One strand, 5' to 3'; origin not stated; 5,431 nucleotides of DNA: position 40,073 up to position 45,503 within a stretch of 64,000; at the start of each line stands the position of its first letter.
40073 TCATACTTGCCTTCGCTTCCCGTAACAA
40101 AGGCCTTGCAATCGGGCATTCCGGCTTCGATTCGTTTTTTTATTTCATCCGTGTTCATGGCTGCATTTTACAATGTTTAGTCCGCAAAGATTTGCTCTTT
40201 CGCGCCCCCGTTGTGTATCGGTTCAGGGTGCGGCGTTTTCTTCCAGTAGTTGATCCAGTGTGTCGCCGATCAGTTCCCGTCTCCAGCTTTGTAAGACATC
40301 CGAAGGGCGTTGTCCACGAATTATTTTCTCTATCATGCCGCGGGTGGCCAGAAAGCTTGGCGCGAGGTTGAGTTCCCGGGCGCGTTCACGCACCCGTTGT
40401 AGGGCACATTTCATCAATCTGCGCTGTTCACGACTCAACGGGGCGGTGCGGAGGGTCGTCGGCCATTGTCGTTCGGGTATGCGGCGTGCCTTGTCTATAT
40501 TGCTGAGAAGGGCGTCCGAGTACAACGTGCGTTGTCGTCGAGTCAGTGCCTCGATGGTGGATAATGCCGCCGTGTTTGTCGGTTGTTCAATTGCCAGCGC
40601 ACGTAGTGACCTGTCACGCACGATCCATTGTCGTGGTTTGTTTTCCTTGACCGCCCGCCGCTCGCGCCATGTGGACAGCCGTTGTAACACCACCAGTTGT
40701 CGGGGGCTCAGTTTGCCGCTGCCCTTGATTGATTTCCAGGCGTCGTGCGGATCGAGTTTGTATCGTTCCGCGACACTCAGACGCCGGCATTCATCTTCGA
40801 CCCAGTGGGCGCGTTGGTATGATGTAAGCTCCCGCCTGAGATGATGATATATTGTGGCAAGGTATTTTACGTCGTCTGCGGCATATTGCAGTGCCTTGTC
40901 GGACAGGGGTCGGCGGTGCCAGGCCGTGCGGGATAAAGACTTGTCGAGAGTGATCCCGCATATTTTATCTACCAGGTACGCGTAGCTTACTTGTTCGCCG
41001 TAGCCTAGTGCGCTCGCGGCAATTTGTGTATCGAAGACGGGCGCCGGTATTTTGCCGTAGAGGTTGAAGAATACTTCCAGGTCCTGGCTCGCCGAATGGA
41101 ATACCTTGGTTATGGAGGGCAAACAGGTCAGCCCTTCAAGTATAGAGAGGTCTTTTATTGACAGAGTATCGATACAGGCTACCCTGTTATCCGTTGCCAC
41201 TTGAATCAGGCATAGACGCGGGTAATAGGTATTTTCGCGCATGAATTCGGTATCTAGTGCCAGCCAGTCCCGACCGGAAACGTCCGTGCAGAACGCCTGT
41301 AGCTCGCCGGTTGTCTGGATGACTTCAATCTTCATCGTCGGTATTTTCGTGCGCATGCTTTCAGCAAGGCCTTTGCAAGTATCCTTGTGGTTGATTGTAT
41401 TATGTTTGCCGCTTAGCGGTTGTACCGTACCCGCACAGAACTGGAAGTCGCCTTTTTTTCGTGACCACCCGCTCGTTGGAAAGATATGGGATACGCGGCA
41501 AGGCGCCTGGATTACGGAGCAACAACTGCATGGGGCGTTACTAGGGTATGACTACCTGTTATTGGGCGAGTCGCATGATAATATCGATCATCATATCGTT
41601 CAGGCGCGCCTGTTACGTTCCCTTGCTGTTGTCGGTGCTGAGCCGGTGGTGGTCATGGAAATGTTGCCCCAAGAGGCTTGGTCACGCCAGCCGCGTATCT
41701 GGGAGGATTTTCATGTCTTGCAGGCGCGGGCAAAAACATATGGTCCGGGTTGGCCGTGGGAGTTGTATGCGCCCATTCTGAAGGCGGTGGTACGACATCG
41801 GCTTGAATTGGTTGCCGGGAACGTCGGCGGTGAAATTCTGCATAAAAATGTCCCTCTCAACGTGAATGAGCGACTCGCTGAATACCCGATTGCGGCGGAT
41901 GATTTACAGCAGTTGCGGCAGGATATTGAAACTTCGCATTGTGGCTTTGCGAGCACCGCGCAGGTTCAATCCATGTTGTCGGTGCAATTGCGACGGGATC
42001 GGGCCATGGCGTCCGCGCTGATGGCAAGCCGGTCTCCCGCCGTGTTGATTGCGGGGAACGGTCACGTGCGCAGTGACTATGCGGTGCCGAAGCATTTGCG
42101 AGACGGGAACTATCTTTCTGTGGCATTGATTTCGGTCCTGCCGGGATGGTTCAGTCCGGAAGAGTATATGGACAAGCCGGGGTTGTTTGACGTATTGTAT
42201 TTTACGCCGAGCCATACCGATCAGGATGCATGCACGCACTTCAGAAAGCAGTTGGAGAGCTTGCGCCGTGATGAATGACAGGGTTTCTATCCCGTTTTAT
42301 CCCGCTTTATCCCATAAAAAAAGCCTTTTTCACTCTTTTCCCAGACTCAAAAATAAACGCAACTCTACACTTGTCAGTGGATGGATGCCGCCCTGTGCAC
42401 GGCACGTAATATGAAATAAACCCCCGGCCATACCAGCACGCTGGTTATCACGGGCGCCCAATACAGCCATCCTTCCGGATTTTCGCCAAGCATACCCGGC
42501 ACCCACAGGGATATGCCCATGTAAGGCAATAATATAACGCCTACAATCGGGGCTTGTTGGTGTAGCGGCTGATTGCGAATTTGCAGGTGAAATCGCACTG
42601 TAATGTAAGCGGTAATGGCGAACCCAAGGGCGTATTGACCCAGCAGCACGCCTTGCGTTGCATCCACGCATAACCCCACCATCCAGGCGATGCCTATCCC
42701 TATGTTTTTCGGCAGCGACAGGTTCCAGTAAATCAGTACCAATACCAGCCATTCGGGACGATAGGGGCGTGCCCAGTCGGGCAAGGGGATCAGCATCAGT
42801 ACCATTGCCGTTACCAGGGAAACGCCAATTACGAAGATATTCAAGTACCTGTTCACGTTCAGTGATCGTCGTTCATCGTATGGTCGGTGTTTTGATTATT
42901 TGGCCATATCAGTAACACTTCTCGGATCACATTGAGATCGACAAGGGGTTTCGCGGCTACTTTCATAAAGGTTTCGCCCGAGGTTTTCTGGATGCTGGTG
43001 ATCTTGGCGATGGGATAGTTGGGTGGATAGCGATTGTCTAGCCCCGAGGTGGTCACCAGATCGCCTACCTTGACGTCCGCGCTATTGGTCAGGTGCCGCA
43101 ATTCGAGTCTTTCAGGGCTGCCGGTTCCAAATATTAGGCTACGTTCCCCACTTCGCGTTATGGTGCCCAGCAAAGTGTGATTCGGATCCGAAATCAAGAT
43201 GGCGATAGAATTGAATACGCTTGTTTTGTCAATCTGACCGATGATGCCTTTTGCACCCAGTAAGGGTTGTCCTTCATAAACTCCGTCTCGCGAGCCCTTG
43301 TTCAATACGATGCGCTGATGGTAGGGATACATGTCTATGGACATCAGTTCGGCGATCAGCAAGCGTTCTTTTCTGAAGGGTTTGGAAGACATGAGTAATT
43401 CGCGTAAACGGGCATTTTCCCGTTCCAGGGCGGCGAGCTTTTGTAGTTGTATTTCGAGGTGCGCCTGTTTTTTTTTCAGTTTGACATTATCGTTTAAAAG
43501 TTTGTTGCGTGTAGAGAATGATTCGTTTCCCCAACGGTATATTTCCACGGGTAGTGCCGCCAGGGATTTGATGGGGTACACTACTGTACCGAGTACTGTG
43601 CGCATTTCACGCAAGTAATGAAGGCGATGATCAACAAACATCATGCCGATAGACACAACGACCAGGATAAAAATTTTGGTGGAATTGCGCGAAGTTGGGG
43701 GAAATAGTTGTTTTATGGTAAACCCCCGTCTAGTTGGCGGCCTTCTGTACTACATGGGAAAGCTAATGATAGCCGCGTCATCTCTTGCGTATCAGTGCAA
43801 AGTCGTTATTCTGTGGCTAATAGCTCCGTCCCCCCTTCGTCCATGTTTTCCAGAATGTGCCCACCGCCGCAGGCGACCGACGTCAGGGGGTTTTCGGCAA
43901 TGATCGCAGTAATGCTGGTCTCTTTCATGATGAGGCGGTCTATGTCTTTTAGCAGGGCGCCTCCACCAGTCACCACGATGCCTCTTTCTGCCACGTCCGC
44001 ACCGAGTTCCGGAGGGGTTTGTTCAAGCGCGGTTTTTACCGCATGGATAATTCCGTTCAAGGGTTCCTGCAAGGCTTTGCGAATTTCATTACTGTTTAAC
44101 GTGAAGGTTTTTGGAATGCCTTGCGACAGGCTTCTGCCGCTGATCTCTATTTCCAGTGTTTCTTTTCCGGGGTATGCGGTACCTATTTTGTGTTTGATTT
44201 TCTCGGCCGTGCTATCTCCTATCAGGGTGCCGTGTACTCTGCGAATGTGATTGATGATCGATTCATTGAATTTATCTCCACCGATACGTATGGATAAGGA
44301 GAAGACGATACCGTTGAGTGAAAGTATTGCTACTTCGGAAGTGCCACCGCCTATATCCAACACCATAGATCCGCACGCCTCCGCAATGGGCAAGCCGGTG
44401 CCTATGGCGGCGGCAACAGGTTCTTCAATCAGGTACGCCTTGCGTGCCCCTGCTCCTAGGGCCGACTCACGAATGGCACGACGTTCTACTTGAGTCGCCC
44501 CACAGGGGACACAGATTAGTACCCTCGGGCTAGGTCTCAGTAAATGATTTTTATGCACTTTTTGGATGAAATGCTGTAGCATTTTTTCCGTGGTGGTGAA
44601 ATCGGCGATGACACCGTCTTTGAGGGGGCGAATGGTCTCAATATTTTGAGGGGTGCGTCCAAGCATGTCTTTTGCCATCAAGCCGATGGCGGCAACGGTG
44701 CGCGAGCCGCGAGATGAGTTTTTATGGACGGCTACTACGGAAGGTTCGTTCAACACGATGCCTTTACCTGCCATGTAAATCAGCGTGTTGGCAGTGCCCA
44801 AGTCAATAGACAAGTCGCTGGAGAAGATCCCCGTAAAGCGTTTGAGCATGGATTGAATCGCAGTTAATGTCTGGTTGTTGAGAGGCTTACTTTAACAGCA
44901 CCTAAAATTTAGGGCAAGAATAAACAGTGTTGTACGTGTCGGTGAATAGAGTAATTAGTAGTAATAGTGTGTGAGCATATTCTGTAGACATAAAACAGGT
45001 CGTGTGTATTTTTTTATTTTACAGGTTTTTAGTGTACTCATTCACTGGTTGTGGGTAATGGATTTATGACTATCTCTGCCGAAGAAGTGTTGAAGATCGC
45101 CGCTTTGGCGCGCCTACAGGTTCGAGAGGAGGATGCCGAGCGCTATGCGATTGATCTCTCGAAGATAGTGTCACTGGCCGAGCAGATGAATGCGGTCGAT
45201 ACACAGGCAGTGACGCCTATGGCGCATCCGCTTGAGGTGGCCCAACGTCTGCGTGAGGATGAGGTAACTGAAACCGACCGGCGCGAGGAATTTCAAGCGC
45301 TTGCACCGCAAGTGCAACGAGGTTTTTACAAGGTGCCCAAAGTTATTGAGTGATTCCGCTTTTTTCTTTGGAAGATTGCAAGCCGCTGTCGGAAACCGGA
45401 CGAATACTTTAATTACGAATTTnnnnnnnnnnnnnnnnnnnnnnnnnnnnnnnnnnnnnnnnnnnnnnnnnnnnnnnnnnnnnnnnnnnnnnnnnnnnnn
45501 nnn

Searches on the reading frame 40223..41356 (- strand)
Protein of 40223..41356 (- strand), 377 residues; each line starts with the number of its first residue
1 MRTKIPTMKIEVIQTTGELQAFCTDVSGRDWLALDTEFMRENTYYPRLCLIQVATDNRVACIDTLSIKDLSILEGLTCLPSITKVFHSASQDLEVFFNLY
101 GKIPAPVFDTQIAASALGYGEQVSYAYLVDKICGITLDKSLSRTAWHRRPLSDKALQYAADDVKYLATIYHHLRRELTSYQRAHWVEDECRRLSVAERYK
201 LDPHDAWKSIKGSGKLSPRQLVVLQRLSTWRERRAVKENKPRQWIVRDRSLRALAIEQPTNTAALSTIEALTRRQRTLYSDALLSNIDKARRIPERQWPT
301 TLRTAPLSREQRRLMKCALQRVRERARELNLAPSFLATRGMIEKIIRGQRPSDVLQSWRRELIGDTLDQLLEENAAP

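Call 18: search_protein_families(library=pfam, proteins=[window:40223-41356:-], max_evalue=0.001)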
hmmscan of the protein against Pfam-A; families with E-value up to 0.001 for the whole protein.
window:40223-41356:- (377 aa): 2 families
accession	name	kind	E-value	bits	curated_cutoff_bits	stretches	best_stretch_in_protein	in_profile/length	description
PF01612.26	DNA_pol_A_exo1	-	9.1e-43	146.5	23.6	1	11-177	2-172/173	3'-5' exonuclease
PF00570.28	HRDC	-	7.8e-14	51.8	23.8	1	220-286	1-67/68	HRDC domain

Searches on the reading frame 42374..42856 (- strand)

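Call 38: search_protein_families(library=pfam, proteins=[window:42374-42856:-], max_evalue=0.001)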
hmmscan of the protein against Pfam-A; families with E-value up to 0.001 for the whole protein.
window:42374-42856:- (160 aa): 1 family
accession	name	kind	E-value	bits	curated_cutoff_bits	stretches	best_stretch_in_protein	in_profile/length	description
PF04093.17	MreD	-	1.4e-17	64.7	24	1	3-152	2-157/158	rod shape-determining protein MreD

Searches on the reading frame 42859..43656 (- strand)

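Call 38: search_protein_families(library=pfam, proteins=[window:42859-43656:-], max_evalue=0.001)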
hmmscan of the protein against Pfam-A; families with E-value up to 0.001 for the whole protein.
window:42859-43656:- (265 aa): 1 family
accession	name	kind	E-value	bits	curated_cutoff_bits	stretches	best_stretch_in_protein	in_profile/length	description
PF04085.20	MreC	-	6.7e-37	127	28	1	108-251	5-147/147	Rod shape-determining protein MreC, barrel core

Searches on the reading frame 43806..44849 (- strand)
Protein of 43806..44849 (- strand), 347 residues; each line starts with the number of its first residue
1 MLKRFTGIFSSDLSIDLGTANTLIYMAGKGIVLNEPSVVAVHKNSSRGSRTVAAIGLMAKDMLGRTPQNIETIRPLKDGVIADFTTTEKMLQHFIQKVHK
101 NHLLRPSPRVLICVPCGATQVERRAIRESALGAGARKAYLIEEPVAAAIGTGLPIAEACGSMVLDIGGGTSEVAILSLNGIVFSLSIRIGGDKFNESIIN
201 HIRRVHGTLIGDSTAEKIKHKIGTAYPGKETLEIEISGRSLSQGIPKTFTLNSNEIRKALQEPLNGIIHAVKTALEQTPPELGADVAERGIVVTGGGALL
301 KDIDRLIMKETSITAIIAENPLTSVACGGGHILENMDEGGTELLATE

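Call 38: search_protein_families(library=pfam, proteins=[window:43806-44849:-], max_evalue=0.001)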
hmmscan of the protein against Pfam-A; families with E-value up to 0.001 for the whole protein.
window:43806-44849:- (347 aa): 5 families
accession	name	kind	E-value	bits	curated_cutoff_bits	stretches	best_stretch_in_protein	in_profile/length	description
PF06723.19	MreB_Mbl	-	9.9e-137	455.6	27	1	11-338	2-324/327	MreB/Mbl protein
PF00012.26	HSP70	-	4.6e-12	45.4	20.6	1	99-209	125-241/599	Hsp70 protein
PF00022.25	Actin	-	6e-11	42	27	1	36-205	31-190/410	Actin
PF14450.12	FtsA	-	2.8e-09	37.9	31.8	1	162-319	1-111/127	Cell division protein FtsA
PF11104.14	PilM_2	-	4.3e-05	23.1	27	0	160-220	181-237/340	Type IV pilus assembly protein PilM;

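Call 51: find_encoding_contigs(protein=window:43806-44849:-, flank=2000, max_places=3)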
Protein window:43806-44849:- (347 aa): 1 contig read that carries it; 1 place shown.
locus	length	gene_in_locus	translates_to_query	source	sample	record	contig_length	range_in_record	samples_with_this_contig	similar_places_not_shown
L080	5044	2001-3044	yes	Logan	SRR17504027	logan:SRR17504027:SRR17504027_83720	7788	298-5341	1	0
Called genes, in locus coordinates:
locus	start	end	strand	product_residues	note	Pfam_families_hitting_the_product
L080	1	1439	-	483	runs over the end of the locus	PF01425:Amidase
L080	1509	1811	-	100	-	PF02686:GatC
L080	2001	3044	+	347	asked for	PF00022:Actin (weak), PF06723:MreB_Mbl, PF00012:HSP70, PF11104:PilM_2 (faint), PF14450:FtsA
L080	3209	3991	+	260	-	PF04085:MreC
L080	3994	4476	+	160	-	PF04093:MreD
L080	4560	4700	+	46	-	-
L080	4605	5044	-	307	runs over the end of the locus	PF04187:Cofac_haem_bdg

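Call 62: search_solved_structures(query=window:43806-44849:-, max_evalue=1e-30)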
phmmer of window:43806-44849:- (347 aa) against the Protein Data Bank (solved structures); distinct sequences matched with E-value up to 1e-30: 8.
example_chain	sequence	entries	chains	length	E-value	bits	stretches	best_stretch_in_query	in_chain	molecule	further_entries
4cze_A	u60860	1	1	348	1.1e-112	379.9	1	9-335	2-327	ROD SHAPE-DETERMINING PROTEIN MREB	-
4czf_A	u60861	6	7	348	1.4e-112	379.7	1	9-335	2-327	ROD SHAPE-DETERMINING PROTEIN MREB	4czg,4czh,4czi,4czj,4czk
4czl_A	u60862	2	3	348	3e-112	378.5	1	9-335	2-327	ROD SHAPE-DETERMINING PROTEIN MREB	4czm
8azg_M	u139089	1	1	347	7.9e-105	354.2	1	6-337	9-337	Cell shape-determining protein MreB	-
7zpt_M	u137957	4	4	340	1.2e-104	353.5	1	7-337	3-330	Cell shape-determining protein MreB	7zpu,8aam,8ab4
1jce_A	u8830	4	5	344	1e-97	330.8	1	11-336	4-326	ROD SHAPE-DETERMINING PROTEIN MREB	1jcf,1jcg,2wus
7bvy_A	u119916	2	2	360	1.6e-61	211.9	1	13-326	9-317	Cell shape determining protein MreB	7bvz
7e1c_A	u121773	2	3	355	7.6e-57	196.5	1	13-328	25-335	Cell shape-determining protein MreB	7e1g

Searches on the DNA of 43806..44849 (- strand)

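Call 59: search_dna_similar(query=window:43806-44849:-, collection=ecoli_genomes, mode=distant, max_rows=2)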
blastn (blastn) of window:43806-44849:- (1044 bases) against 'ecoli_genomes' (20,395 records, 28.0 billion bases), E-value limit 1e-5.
Records with a match: 5426; places in all: 5427; records where one place covers at least 80% of the query: 5426.
Genomes with a match: 5426 of 5426; with a place that covers at least 80% of the query: 5426. Places per genome that has any: lowest 1, median 1, highest 2. On chromosomes: 5426 places; on plasmids: 1.
Best place of each record, by identity: 60-80% 5426.
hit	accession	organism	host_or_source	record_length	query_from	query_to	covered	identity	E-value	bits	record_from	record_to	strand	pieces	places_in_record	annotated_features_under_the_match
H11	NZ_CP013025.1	Escherichia coli strain 2009C-3133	Homo sapiens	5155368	19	989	93%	67.1%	6e-74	288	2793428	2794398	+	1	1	mreB: rod shape-determining protein MreB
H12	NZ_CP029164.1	Escherichia coli strain 104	chicken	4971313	19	989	93%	67.0%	2e-72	283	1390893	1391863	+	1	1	mreB: rod shape-determining protein MreB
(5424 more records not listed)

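Call 61: get_annotated_region(hit=H11, flank=200)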
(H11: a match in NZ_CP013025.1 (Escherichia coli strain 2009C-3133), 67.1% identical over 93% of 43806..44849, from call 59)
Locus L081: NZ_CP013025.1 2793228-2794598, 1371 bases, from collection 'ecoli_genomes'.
description: Escherichia coli strain 2009C-3133 chromosome, complete genome
organism: Escherichia coli strain 2009C-3133 (NCBI taxid 562)
replicon: chromosome; assembly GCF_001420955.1
host: Homo sapiens; source: stool; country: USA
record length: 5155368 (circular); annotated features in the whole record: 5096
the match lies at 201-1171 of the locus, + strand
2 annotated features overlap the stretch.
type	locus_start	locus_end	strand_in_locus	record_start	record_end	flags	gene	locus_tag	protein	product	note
CDS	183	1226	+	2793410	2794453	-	mreB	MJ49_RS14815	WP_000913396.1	rod shape-determining protein MreB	-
CDS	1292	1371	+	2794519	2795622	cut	mreC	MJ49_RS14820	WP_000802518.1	rod shape-determining protein MreC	-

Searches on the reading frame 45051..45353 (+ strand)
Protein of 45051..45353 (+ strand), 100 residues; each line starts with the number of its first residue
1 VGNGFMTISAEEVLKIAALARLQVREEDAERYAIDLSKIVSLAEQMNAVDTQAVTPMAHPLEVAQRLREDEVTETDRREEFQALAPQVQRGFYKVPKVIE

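Call 45: search_protein_families(library=ncbifam, proteins=[window:45051-45353:+], max_evalue=0.01)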
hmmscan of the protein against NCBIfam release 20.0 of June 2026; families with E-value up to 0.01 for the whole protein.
window:45051-45353:+ (100 aa): 3 families
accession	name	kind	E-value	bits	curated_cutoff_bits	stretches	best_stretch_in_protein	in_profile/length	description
TIGR00135.1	gatC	equivalog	7.4e-30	103.1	47.1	1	8-100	1-93/93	Asp-tRNA(Asn)/Glu-tRNA(Gln) amidotransferase subunit GatC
NF000684.0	PRK00034.3-4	equivalog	1.6e-09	38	97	1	9-96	6-92/97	Asp-tRNA(Asn) amidotransferase subunit GatC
NF009461.0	PRK12821.1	equivalog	1.4e-07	30.4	399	1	8-95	389-477/477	aspartyl/glutamyl-tRNA amidotransferase subunit C-like protein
